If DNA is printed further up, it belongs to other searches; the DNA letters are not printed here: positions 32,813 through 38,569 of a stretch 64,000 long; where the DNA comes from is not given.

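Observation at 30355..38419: yqiJ (NfeD-like) - flotillin (SPFH) operon extended by a giant 1818-aa coiled-coil MoxR/AAA_5-type ATPase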

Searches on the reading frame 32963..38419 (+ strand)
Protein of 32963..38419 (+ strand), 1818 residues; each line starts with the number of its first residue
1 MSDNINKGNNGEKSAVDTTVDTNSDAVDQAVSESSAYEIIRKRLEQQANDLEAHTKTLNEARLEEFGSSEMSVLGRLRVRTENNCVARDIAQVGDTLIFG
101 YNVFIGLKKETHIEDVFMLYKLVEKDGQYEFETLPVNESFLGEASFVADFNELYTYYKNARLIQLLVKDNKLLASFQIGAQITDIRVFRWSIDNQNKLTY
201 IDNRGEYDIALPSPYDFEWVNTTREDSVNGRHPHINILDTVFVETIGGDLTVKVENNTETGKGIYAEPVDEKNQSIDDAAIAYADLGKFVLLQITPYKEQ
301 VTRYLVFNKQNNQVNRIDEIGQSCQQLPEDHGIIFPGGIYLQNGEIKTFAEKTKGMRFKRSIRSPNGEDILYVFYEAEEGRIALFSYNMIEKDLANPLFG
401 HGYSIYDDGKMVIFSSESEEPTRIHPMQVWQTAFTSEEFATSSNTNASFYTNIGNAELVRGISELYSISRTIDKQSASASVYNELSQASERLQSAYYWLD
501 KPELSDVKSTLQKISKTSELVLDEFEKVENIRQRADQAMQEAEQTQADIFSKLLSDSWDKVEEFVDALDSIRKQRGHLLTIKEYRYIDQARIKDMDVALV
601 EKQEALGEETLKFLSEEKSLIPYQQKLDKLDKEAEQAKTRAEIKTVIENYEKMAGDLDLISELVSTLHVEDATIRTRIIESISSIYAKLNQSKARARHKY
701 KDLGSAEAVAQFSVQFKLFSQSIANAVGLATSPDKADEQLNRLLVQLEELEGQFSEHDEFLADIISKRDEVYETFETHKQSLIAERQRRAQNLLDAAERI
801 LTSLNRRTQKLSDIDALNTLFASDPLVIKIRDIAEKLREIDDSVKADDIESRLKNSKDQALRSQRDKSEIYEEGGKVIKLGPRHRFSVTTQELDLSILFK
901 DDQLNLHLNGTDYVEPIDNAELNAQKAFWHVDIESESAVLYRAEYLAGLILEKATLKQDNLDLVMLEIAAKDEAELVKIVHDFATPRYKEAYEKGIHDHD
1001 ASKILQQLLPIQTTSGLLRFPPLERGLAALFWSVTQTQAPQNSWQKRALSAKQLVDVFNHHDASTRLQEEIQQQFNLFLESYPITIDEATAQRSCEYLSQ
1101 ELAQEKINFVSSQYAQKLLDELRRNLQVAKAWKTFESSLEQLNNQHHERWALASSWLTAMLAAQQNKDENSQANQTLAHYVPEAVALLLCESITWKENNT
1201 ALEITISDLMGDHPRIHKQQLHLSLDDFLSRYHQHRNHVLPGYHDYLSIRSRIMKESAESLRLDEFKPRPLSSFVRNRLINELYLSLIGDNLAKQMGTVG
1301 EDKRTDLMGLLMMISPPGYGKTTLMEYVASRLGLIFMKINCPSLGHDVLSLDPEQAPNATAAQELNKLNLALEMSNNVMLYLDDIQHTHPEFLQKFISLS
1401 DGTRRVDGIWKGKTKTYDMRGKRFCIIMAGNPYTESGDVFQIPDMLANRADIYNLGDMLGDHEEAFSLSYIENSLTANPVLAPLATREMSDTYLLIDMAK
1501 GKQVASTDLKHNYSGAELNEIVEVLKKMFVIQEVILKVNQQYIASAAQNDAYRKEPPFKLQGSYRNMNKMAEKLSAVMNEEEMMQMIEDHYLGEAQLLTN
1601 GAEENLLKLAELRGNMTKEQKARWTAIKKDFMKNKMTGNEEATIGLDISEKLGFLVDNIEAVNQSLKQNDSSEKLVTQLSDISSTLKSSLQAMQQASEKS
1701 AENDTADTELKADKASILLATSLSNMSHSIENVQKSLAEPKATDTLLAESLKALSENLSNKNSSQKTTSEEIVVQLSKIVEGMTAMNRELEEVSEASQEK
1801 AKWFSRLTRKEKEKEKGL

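Call 6: search_protein_families(library=pfam, proteins=[window:32963-38419:+], max_evalue=0.01)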
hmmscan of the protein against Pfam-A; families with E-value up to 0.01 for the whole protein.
window:32963-38419:+ (1818 aa): 5 families
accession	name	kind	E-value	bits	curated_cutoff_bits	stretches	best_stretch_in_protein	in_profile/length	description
PF12458.13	DUF3686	-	4.8e-200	665.2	25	1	50-497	1-448/448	ATPase involved in DNA repair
PF25472.1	DUF7902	-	1.2e-26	93.2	26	1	619-701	2-84/85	Domain of unknown function (DUF7902)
PF00004.35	AAA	-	4.1e-06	27.7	21.2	1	1312-1392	2-73/131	ATPase family associated with various cellular activities (AAA)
PF13401.12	AAA_22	-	6.3e-06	27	27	1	1309-1402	6-110/130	AAA domain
PF07728.20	AAA_5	-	3.2e-05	24.4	22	1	1311-1434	2-125/139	AAA domain (dynein-related subfamily)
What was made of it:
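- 33110..34453 (+): Gene 3, aa 50-497: beta-propeller domain (DUF3686), preceded by an N-terminal helix (aa ~31-66). Pfam E 4.8e-200 (call 6).
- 34430..35572 (+): Gene 3, aa ~490-870: coiled-coil-like helical region including DUF7902 (aa 619-701). DUF7902 E 1.2e-26 (call 6).
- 36860..37552 (+): Gene 3, aa ~1300-1530: single AAA+ module (Walker A aa 1316-1323, Walker B LYLDD aa 1380-1384, a beta-hairpin before sensor-1, sensor-1 MAGNP aa 1428-1432, conserved Arg in LANRAD at about aa 1449). Pfam AAA 27.7, AAA_22 27.0 and AAA_5 24.4 bits (call 6).
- On MoxR / AAA_5 (midasin-like): AAA_5 24.4 bits against AAA 27.7 and AAA_22 27.0 (call 6).
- On DNA-repair ATPases (SMC/Rad50/RecN-like): Only DUF3686, DUF7902 and AAA+ were found (call 6).
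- Checked: The N-terminal beta-rich domain is Pfam DUF3686 (aa 50-497, E 5e-200, call 6).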

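Call 7: search_protein_families(library=ncbifam, proteins=[window:32963-38419:+], max_evalue=0.01)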
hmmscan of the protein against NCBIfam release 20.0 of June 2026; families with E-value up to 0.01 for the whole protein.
window:32963-38419:+ (1818 aa): 0 families

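Call 8: search_protein_families(library=padloc, proteins=[window:32963-38419:+], max_evalue=0.01)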
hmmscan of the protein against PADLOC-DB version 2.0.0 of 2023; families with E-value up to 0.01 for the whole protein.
window:32963-38419:+ (1818 aa): 0 families

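Call 13: search_solved_structures(query=window:32963-38419:+, max_evalue=1)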
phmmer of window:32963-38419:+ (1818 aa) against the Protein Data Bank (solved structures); distinct sequences matched with E-value up to 1: 3.
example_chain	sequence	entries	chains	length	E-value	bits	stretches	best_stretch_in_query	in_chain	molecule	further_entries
2c6z_A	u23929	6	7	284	0.083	13.5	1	1242-1384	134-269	NG, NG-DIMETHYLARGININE DIMETHYLAMINOHYDROLASE 1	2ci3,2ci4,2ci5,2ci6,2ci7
2ci1_A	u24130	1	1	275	0.089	13.4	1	1242-1384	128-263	NG, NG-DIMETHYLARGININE DIMETHYLAMINOHYDROLASE 1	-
7ttr_A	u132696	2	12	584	0.5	10.9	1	1268-1434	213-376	Caseinolytic peptidase B protein homolog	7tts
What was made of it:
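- Tried and rejected: With the giant protein they gave only marginal hits (call 13).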

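Call 14: find_homologous_proteins(query=window:32963-38419:+, max_evalue=0.00001)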
Query window:32963-38419:+ (1818 aa): 4794 proteins with E <= 0.00001 among 8000 candidates; the best 120 are listed.
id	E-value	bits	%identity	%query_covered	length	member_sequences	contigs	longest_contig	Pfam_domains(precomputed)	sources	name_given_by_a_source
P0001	0.0e+0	4001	100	100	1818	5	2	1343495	PF12458.14,PF00004.36,PF13401.13,PF25472.2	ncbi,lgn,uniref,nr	ncbi:DNA repair ATPase [Cocleimonas flava]|uniref:ATPase family protein associated with various cell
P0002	0.0e+0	3686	93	99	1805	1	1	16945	PF12458.14,PF00004.36,PF13401.13,PF25472.2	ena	-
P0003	0.0e+0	3543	88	100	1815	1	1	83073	PF12458.14,PF00004.36,PF13401.13,PF07728.21,PF25472.2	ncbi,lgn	-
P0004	0.0e+0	3520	88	100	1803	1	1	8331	PF12458.14,PF00004.36,PF13401.13,PF07728.21,PF25472.2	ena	-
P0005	0.0e+0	3159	79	99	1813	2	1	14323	PF12458.14,PF00004.36,PF13401.13,PF25472.2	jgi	-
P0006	0.0e+0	3131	78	100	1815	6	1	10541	PF12458.14,PF00004.36,PF13401.13,PF25472.2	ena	-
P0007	0.0e+0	3106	78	99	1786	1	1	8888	PF12458.14,PF00004.36,PF25472.2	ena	-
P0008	0.0e+0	2982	75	99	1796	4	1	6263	PF12458.14,PF00004.36,PF07728.21,PF25472.2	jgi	-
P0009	0.0e+0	2971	75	98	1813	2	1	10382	PF12458.14,PF00004.36,PF13401.13,PF07728.21,PF25472.2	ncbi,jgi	-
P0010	0.0e+0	2894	72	100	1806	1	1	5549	PF12458.14,PF00004.36,PF25472.2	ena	-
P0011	0.0e+0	2806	70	99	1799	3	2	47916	PF12458.14,PF00004.36,PF25472.2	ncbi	-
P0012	0.0e+0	2606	66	98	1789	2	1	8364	PF12458.14,PF00004.36,PF07728.21,PF25472.2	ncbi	-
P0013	0.0e+0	2584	65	99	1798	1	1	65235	PF12458.14,PF00004.36,PF25472.2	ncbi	-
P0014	0.0e+0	2570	65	98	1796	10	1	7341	PF12458.14,PF00004.36,PF25472.2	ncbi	-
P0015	0.0e+0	2565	65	98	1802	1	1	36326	PF12458.14,PF00004.36,PF25472.2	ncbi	-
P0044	0.0e+0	2222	58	95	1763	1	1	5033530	PF12458.14,PF00004.36,PF13401.13,PF07728.21,PF25472.2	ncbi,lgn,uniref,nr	ncbi:DNA repair ATPase [Teredinibacter sp. KSP-S5-2]|uniref:DNA repair ATPase n=1 Tax=Teredinibacter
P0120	0.0e+0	2178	58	90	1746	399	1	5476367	PF12458.14,PF00004.36,PF07728.21,PF25472.2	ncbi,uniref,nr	ncbi:DNA repair ATPase [Pseudomonas sihuiensis]|uniref:AAA domain (Dynein-related subfamily) n=1 Tax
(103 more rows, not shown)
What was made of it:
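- Closest known: Pseudomonas aeruginosa bacABCDEF. Same: Pseudomonas orthologues of the giant protein are ~58% identical to it (call 14).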

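Call 16: find_encoding_contigs(protein=P0120, flank=8000, max_places=2)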
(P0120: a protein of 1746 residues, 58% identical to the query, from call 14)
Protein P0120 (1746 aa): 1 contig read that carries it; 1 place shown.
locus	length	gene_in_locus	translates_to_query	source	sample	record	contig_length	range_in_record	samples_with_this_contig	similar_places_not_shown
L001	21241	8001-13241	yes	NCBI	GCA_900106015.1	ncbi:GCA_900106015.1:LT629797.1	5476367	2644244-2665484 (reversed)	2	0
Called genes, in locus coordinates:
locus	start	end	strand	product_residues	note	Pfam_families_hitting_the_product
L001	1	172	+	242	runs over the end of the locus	PF10411:DsbC_N, PF13098:Thioredoxin_2, PF13462:Thioredoxin_4 (faint), PF01323:DSBA (weak)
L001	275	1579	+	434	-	PF01408:GFO_IDH_MocA (weak), PF03447:NAD_binding_3, PF00742:Homoserine_dh, PF01842:ACT, PF22629:ACT_AHAS_ss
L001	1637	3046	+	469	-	PF14821:Thr_synth_N, PF00291:PALP, PF24857:THR4_C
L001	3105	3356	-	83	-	-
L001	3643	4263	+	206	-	PF09938:DUF2170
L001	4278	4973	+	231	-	PF04012:PspA_IM30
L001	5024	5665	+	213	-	-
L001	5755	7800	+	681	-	-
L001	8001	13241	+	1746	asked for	PF12458:DUF3686, PF00004:AAA (faint), PF25472:DUF7902, PF07728:AAA_5 (weak)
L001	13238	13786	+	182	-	PF01694:Rhomboid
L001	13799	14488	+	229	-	PF07894:SACK1 (faint), PF13091:PLDc_2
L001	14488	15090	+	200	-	-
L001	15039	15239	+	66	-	-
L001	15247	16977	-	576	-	-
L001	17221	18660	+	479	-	PF00128:Alpha-amylase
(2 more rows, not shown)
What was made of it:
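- In Pseudomonas it lies among housekeeping genes such as thrC and recJ (call 16).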

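Call 17: find_encoding_contigs(protein=P0044, flank=8000, max_places=2)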
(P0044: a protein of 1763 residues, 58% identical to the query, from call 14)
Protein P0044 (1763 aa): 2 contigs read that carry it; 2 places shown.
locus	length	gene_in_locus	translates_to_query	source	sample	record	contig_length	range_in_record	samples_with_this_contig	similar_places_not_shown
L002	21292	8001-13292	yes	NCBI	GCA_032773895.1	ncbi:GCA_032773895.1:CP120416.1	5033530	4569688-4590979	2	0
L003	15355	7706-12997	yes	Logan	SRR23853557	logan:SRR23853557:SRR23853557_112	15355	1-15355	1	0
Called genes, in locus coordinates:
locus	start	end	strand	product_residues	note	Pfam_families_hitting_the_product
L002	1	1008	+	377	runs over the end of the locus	PF02463:SMC_N, PF13175:AAA_15 (weak), PF13191:AAA_16 (faint), PF13476:AAA_23, PF13304:AAA_21 (faint)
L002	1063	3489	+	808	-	PF02518:HATPase_c, PF00204:DNA_gyraseB, PF01751:Toprim, PF21249:GyrB_hook, PF18053:GyrB_insert, PF00986:DNA_gyraseB_C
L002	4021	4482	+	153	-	PF09938:DUF2170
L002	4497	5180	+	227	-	PF04012:PspA_IM30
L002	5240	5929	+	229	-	-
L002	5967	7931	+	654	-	-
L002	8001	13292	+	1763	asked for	PF12458:DUF3686, PF00004:AAA (faint), PF07728:AAA_5 (faint), PF13401:AAA_22 (faint), PF25472:DUF7902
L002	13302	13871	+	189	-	PF01694:Rhomboid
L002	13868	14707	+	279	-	PF06167:Peptidase_M90, PF02810:SEC-C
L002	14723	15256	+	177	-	PF13453:Zn_ribbon_TFIIB (faint)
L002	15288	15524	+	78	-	-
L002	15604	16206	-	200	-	PF13495:Phage_int_SAM_4, PF00589:Phage_integrase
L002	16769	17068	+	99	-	-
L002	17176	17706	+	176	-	-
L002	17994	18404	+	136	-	-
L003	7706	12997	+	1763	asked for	PF12458:DUF3686, PF00004:AAA (faint), PF07728:AAA_5 (faint), PF13401:AAA_22 (faint), PF25472:DUF7902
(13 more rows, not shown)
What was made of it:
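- In Teredinibacter an integrase and a transposase follow the cluster (call 17).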

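Call 27: find_related_loci(query=window:32963-38419:+, collection=genome_contigs, flank=10000)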
Query window:32963-38419:+ (1818 aa) in genome_contigs; peptide patterns used: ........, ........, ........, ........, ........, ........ (x = any residue, [..] = any of these).
568 stretches matched a pattern; 522 encode a relative of the query (tblastn E <= 1e-3); the best 80 are kept; 80 distinct loci.
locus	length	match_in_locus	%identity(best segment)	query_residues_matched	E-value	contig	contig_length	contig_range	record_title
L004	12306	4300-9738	98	1-1818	0e+0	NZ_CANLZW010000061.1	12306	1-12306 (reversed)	Uncultured Cocleimonas sp. isolate 4-1410.fasta NODE_61, whole genome shotgun sequence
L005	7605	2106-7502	77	19-1811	0e+0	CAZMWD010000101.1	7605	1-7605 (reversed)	MAG TPA_asm: uncultured Cocleimonas sp. isolate binchicken_co24_30 genome assembly, contig: NODE_4322_length_7605_cov_12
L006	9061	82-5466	64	19-1806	0e+0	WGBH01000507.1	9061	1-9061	MAG: Thiotrichaceae bacterium isolate S144_19 k151_567300, whole genome shotgun sequence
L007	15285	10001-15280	60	28-1815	0e+0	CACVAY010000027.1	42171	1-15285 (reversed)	MAG: uncultured Thiotrichaceae bacterium isolate HLG_WM_MAG_07 genome assembly, contig: NODE_148_length_42171_cov_55.446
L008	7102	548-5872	58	23-1810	0e+0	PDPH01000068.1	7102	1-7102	MAG: Proteobacteria bacterium isolate DOLZORAL124_45_7 DolZOral124_scaffold_18050, whole genome shotgun sequence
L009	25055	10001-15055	60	23-1698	0e+0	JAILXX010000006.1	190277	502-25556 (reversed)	MAG: Cellvibrionaceae bacterium isolate PHBVgamm5 PHBVgamm5_contig_6, whole genome shotgun sequence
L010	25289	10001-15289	57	21-1818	0e+0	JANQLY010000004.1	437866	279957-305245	MAG: Pseudomonadales bacterium isolate PL25a_bin.76 k99_1082477, whole genome shotgun sequence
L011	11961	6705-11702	60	17-1660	0e+0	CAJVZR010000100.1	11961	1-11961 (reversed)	MAG TPA_asm: uncultured Oleispira sp. isolate SRR5469033_bin.57_MetaBAT_v2.12.1_MAG genome assembly, contig: NODE_4686_l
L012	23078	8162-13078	59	21-1664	0e+0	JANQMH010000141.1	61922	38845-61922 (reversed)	MAG: Exilibacterium sp. isolate PL25a_bin.9 k99_1963928, whole genome shotgun sequence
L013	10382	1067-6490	75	25-1817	0e+0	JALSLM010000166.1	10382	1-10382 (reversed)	MAG: Thiotrichaceae bacterium isolate 355-202_metabat2_scaf2bin.023 355-202_scaffold_4573_c1, whole genome shotgun seque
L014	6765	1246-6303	58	23-1698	0e+0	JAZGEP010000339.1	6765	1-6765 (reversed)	MAG: Methylococcales bacterium isolate SCS4bin.24 SCS4bin.24_339, whole genome shotgun sequence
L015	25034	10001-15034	59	2-1681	0e+0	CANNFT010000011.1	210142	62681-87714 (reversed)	uncultured Saccharospirillaceae bacterium isolate 2-1038.fasta genome assembly, contig: NODE_11, whole genome shotgun se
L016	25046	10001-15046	58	27-1698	0e+0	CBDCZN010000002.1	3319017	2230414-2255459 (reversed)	MAG: Methylococcales bacterium isolate 45c4cb77-fec9-4c48-be97-a6abe3c5673b genome assembly, contig: contig_2, whole gen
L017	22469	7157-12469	56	4-1769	0e+0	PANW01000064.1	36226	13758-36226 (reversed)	MAG: Cellvibrionaceae bacterium isolate SAT230 152842, whole genome shotgun sequence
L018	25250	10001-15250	57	27-1764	0e+0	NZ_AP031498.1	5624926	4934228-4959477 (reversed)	Maricurvus nonylphenolicus strain KU41E chromosome, complete genome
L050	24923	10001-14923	57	17-1662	0e+0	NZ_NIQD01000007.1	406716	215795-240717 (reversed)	Pseudomonas paraeruginosa strain ATCC 9027 NODE_7_length_406716_cov_64.8028, whole genome shotgun sequence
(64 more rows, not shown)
